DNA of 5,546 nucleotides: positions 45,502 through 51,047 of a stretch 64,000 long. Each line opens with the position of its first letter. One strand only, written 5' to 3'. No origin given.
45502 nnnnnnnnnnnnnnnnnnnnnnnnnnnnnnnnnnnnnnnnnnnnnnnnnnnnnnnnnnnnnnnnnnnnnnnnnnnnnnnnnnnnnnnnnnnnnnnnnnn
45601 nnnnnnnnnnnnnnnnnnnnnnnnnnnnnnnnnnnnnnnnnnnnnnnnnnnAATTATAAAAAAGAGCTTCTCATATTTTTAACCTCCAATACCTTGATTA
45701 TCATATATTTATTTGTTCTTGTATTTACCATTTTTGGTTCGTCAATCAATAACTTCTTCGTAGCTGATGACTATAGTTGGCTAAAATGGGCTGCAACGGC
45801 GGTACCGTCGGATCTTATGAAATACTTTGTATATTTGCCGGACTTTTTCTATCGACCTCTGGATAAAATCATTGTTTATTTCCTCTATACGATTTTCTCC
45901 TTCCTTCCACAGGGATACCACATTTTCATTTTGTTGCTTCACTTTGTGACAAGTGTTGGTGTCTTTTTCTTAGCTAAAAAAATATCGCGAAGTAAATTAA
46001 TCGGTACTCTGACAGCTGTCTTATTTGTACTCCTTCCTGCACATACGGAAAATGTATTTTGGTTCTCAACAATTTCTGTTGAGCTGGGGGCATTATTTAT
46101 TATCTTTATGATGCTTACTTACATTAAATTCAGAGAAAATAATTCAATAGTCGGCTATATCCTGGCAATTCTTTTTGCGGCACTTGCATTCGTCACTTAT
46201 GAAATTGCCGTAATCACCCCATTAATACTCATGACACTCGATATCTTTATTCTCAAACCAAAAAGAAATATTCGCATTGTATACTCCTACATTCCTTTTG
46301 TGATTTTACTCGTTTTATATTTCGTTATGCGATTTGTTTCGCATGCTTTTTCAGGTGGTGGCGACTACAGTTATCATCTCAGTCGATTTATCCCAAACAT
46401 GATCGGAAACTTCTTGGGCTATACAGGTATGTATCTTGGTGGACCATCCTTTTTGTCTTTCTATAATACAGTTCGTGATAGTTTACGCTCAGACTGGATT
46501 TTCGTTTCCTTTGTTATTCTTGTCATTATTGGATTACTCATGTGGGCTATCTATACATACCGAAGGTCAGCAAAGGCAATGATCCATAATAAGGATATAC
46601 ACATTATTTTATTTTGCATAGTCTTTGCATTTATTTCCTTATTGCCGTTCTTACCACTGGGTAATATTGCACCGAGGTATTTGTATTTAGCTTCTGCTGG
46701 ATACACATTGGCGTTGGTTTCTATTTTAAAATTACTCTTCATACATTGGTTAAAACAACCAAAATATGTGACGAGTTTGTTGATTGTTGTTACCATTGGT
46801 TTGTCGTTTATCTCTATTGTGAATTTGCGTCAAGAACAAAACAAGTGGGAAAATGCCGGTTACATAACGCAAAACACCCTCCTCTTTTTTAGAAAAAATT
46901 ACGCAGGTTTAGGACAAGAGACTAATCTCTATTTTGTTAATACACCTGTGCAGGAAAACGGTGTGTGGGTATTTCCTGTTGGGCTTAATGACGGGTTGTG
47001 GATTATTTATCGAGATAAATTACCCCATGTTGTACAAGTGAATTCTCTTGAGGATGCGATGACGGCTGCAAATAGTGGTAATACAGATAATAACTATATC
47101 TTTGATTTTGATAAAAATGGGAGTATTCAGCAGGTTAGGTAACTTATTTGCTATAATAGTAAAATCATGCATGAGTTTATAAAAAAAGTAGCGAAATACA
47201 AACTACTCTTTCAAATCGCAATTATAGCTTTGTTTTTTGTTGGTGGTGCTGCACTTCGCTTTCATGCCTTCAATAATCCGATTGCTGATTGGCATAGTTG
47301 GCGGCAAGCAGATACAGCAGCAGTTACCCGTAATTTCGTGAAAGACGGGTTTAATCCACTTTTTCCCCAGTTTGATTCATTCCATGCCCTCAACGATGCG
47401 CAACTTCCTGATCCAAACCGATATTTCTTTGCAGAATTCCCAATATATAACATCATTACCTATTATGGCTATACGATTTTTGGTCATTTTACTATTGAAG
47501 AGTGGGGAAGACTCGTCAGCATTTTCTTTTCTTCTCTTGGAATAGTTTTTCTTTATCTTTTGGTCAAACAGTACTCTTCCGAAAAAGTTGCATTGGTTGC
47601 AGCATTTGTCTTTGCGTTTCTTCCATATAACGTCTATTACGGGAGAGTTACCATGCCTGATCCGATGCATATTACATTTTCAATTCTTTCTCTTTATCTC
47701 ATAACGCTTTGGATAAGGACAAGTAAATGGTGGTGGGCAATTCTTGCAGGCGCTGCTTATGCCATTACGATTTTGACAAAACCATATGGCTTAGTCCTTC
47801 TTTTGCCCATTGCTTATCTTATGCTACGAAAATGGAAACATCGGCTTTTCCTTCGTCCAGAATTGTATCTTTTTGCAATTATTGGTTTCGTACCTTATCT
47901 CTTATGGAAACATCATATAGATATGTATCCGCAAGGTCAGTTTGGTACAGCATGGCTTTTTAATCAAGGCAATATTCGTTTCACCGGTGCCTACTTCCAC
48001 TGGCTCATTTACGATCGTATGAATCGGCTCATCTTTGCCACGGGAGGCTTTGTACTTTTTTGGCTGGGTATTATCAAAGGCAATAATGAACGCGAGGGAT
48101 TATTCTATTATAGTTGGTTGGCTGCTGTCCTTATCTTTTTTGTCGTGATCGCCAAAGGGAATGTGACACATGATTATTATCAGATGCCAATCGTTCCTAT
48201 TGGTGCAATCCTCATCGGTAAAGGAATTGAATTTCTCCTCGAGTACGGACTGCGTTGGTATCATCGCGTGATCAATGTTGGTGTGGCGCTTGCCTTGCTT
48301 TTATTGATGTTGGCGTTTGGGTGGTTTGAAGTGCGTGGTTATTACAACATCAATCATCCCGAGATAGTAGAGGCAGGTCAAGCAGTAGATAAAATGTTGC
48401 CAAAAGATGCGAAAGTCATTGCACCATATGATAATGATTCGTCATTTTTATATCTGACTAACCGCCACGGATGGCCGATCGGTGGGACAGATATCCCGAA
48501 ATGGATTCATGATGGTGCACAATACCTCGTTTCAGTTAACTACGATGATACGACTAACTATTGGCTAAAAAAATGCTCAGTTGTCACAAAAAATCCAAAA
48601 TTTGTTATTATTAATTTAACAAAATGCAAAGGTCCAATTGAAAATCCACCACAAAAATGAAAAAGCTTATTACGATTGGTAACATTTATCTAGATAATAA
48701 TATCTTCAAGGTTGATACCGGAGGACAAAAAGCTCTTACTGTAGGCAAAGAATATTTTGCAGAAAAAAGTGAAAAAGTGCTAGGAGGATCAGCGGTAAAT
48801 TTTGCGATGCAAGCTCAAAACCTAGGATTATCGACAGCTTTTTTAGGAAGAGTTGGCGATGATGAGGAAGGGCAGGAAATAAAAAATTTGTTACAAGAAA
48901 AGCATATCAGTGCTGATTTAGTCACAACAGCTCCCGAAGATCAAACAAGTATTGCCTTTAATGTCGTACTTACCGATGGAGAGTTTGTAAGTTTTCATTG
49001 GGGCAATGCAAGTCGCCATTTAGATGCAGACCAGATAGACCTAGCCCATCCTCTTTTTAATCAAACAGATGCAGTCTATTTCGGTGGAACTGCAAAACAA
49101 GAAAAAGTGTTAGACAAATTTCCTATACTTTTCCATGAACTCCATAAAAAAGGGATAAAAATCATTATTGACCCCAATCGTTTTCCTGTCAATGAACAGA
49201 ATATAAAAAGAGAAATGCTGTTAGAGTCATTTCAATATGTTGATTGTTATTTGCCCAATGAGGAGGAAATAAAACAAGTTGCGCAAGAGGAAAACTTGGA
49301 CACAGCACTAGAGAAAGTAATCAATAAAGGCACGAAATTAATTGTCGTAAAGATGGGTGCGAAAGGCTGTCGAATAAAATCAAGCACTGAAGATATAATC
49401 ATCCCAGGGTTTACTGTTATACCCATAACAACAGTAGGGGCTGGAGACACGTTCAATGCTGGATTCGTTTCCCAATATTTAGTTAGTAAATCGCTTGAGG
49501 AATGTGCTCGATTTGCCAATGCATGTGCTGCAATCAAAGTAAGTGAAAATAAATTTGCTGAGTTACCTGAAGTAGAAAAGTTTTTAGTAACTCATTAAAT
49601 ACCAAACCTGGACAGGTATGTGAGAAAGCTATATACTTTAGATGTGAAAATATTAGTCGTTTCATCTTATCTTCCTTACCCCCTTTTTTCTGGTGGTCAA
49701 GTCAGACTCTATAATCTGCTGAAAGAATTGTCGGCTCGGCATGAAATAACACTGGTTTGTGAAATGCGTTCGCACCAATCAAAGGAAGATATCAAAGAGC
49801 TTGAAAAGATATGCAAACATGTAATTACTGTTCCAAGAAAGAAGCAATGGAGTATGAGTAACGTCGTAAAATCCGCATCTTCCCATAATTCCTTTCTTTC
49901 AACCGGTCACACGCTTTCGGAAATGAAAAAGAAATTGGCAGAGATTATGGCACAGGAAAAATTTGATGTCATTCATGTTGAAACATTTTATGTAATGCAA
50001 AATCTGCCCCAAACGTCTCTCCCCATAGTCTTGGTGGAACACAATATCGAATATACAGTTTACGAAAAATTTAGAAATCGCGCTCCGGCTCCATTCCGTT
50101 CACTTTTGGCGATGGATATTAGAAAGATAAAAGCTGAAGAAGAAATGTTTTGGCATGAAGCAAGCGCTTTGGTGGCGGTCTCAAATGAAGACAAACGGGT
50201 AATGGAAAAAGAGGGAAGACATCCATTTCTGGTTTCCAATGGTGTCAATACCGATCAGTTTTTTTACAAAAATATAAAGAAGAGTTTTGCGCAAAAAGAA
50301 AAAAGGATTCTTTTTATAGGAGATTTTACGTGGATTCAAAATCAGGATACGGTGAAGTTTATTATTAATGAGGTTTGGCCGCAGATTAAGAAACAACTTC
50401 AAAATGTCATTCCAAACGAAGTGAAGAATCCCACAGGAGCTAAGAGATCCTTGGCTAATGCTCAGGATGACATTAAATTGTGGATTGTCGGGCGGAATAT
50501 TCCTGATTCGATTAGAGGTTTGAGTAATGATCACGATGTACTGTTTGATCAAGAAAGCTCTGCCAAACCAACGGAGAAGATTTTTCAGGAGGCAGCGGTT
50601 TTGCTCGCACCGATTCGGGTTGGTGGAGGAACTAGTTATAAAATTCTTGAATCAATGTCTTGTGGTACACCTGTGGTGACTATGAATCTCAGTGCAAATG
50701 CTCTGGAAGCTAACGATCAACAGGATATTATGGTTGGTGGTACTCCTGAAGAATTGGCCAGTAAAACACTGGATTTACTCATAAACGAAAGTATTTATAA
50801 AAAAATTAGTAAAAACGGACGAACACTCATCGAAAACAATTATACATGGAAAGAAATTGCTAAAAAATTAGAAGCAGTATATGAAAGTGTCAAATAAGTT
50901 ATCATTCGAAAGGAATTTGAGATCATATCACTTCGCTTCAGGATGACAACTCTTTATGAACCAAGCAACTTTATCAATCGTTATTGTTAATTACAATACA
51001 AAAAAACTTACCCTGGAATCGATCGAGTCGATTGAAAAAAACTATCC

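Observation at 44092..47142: Fusion of an O-antigen-ligase-like domain with a second GT-C-like domain in one 1016-aa polypeptide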

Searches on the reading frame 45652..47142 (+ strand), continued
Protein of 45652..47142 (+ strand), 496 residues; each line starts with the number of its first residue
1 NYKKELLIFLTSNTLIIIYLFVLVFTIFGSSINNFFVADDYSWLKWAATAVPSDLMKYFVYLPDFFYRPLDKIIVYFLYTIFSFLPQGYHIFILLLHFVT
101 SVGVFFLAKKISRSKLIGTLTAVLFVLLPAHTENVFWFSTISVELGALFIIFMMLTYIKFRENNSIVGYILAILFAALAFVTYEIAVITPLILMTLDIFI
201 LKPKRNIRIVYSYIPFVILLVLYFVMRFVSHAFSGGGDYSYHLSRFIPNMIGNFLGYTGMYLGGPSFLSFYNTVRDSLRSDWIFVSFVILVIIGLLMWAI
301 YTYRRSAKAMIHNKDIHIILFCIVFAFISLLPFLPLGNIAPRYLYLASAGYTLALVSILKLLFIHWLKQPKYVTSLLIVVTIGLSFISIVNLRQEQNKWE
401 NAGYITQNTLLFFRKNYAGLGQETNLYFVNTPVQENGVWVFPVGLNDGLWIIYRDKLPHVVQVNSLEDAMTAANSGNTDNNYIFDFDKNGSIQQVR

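Call 69: find_encoding_contigs(protein=P0136, flank=6000, max_places=2)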
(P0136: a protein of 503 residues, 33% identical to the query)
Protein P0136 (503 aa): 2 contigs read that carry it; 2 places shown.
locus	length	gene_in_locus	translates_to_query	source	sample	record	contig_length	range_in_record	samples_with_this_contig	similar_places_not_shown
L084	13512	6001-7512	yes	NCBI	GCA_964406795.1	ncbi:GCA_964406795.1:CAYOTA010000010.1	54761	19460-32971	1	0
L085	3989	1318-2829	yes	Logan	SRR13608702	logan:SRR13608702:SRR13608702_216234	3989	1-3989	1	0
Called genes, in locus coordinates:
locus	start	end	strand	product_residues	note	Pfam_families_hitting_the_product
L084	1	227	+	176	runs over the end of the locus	PF13439:Glyco_transf_4 (weak)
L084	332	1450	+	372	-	PF13439:Glyco_transf_4 (weak), PF20706:GT4-conflict (faint), PF00534:Glycos_transf_1, PF13692:Glyco_trans_1_4, PF13524:Glyco_trans_1_2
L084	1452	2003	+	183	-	PF25087:GMPPB_C (faint), PF00132:Hexapep, PF14602:Hexapep_2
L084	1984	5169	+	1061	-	-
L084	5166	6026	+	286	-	PF00535:Glycos_transf_2, PF10111:Glyco_tranf_2_2 (weak), PF13641:Glyco_tranf_2_3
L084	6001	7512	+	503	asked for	-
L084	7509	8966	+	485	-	PF13231:PMT_2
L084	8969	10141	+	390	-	PF13439:Glyco_transf_4, PF00534:Glycos_transf_1, PF13692:Glyco_trans_1_4, PF13524:Glyco_trans_1_2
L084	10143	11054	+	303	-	PF00535:Glycos_transf_2, PF13641:Glyco_tranf_2_3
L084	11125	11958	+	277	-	-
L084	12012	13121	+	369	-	PF13439:Glyco_transf_4, PF00534:Glycos_transf_1, PF13692:Glyco_trans_1_4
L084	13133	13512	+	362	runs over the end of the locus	PF00534:Glycos_transf_1, PF13692:Glyco_trans_1_4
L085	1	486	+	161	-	?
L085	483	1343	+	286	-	PF00535:Glycos_transf_2, PF10111:Glyco_tranf_2_2 (weak), PF13641:Glyco_tranf_2_3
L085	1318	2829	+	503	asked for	-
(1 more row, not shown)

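Call 70: find_encoding_contigs(protein=P0152, flank=6000, max_places=2)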
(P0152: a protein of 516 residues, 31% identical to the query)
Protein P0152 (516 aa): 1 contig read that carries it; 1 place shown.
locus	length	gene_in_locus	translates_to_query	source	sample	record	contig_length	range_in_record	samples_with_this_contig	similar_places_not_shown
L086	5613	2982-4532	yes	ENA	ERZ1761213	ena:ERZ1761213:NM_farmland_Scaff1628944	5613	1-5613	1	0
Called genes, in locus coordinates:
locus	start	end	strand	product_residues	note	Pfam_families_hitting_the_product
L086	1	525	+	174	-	?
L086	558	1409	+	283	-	PF00535:Glycos_transf_2, PF10111:Glyco_tranf_2_2, PF13641:Glyco_tranf_2_3, PF13506:Glyco_transf_21 (weak), PF13632:Glyco_trans_2_3, PF02709:Glyco_transf_7C (weak)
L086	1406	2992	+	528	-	PF04932:Wzy_C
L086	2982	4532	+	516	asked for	-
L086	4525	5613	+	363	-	?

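Call 72: find_encoding_contigs(protein=P0148, flank=5000, max_places=2)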
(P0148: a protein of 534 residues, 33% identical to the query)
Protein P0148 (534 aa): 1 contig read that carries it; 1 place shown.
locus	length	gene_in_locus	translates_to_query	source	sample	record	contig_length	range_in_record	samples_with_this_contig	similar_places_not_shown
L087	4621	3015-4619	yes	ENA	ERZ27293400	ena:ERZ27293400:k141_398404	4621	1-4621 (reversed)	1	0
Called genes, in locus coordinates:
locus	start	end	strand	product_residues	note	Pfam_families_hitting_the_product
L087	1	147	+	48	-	?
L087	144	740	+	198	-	PF25087:GMPPB_C (faint), PF25084:LbH_EIF2B (weak), PF00132:Hexapep, PF14602:Hexapep_2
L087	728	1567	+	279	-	PF00535:Glycos_transf_2, PF10111:Glyco_tranf_2_2, PF13641:Glyco_tranf_2_3, PF13632:Glyco_trans_2_3, PF02709:Glyco_transf_7C (weak)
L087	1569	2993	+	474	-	PF04932:Wzy_C (weak)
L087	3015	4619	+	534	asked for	?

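Call 73: find_encoding_contigs(protein=P0156, flank=5000, max_places=2)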
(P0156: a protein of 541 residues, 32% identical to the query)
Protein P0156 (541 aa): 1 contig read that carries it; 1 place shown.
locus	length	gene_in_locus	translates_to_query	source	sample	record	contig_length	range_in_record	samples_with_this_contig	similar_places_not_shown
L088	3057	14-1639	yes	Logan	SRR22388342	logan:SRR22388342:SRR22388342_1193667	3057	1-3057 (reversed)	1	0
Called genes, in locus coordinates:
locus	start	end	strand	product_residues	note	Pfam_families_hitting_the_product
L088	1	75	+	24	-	?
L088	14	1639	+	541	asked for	-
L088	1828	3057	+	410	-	?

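Call 74: find_encoding_contigs(protein=P0163, flank=5000, max_places=2)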
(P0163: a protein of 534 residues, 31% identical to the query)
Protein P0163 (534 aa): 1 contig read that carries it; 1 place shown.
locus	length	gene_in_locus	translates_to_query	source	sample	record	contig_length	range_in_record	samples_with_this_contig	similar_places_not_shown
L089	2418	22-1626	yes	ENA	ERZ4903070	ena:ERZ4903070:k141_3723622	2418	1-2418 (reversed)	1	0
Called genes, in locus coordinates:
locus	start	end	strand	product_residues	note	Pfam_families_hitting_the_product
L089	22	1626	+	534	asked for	-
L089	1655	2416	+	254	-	?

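Call 75: find_encoding_contigs(protein=P0137, flank=5000, max_places=2)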
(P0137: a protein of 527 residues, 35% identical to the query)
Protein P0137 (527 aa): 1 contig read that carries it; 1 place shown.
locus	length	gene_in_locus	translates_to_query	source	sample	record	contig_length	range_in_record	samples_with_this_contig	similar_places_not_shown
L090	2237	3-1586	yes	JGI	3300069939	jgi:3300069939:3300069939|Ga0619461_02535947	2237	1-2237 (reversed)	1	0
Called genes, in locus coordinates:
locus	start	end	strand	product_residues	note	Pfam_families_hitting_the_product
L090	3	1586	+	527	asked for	?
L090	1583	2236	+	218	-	?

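Call 82: search_protein_families(library=pfam, proteins=[L084:1984-5169:+, L082:6001-7482:+], max_evalue=0.01)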
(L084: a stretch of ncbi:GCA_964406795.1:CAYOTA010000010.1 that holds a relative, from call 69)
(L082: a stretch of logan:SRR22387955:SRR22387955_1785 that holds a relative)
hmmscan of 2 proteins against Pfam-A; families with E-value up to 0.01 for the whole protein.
L084:1984-5169:+ (1061 aa): 0 families

L082:6001-7482:+ (493 aa): 0 families

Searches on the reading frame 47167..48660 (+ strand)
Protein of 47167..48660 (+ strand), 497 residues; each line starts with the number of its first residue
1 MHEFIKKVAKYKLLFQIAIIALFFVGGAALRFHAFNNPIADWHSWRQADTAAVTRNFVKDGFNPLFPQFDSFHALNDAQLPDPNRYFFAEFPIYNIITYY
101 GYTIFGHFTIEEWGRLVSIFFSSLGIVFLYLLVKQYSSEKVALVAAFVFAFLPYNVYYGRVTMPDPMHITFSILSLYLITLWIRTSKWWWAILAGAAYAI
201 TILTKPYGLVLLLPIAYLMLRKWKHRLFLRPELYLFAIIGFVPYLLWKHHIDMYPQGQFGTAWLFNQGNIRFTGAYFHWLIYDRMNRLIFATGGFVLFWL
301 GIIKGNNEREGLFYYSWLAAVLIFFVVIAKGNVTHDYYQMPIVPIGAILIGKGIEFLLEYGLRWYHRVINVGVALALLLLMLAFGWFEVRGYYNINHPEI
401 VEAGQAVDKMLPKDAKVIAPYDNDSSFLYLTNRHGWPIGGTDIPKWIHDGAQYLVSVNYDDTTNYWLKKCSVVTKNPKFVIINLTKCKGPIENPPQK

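Call 6: search_protein_families(library=pfam, proteins=[window:47167-48660:+], max_evalue=0.001)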
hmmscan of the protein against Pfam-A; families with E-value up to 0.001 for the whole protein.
window:47167-48660:+ (497 aa): 2 families
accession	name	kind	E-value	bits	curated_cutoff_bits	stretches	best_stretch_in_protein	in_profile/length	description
PF13231.12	PMT_2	-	2.5e-15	57.5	26.1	1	96-247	8-160/160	Dolichyl-phosphate-mannose-protein mannosyltransferase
PF02366.24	PMT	-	9e-12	45.5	22.7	1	114-228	85-205/245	Dolichyl-phosphate-mannose-protein mannosyltransferase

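Call 35: search_protein_families(library=ncbifam, proteins=[window:47167-48660:+], max_evalue=0.00001)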
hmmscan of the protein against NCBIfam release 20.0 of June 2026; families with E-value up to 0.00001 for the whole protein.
window:47167-48660:+ (497 aa): 1 family
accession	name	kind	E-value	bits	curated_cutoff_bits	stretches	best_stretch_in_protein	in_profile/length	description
TIGR03663.1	TIGR03663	subfamily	2.6e-12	46.5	126.25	1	96-410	57-392/435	flippase activity-associated protein Agl23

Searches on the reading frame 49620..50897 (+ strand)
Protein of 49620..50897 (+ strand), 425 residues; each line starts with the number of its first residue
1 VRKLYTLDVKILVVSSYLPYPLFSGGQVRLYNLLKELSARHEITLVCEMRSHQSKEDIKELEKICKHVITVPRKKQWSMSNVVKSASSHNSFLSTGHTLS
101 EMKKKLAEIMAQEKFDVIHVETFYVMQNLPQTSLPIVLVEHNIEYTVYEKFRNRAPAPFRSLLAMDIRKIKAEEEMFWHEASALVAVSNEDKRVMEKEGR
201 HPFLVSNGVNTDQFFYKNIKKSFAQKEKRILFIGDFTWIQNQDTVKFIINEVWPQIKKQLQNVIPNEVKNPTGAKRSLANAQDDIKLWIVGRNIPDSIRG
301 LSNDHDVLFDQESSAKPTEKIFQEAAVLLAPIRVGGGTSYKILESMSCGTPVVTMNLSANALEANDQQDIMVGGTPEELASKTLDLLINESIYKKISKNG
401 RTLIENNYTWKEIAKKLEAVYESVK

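Call 6: search_protein_families(library=pfam, proteins=[window:49620-50897:+], max_evalue=0.001)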
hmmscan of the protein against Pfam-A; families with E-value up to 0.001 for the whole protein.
window:49620-50897:+ (425 aa): 4 families
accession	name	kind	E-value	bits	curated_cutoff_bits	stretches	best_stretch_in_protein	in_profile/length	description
PF13692.12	Glyco_trans_1_4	-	1.1e-17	65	27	1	228-387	2-140/142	Glycosyl transferases group 1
PF13439.12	Glyco_transf_4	-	1.7e-13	51.4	28.5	1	24-213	2-170/170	Glycosyltransferase Family 4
PF00534.26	Glycos_transf_1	-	2.4e-12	47.1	26.4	1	269-401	28-170/172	Glycosyl transferases group 1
PF13524.12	Glyco_trans_1_2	-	2e-06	28.2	25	1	320-418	42-143/144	Glycosyl transferase-like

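Call 35: search_protein_families(library=ncbifam, proteins=[window:49620-50897:+], max_evalue=0.00001)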
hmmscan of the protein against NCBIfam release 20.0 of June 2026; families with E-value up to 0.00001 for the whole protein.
window:49620-50897:+ (425 aa): 7 families
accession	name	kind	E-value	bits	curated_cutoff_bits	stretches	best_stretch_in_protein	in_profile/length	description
TIGR03087.1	stp1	hypoth_equivalog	8e-46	157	316.65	2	11-263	1-260/397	TIGR03087 family PEP-CTERM/XrtA system glycosyltransferase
TIGR04047.1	MSMEG_0565_glyc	hypoth_equivalog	2.7e-10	39.9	259.85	0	336-422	287-372/373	MSMEG_0565 family glycosyltransferase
TIGR03088.1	stp2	hypoth_equivalog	4.4e-08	32.6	409.05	1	279-423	224-372/374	TIGR03088 family PEP-CTERM/XrtA system glycosyltransferase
NF053787.1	GlcN_PG_synth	equivalog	2.4e-07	29.9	480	1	342-424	278-359/361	N-acetylglucosaminyl phosphatidylglycerol synthase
TIGR03999.1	thiol_BshA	equivalog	9.1e-07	28.1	273.7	0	341-424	288-373/375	N-acetyl-alpha-D-glucosaminyl L-malate synthase BshA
NF038229.1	Glyco4_Geo_Pelo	equivalog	1e-06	28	400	1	320-424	233-336/338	GPMC system family 4 glycosyltransferase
TIGR02149.1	glgA_Coryne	subfamily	2.3e-06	27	302.4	0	342-424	300-390/391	glycogen synthase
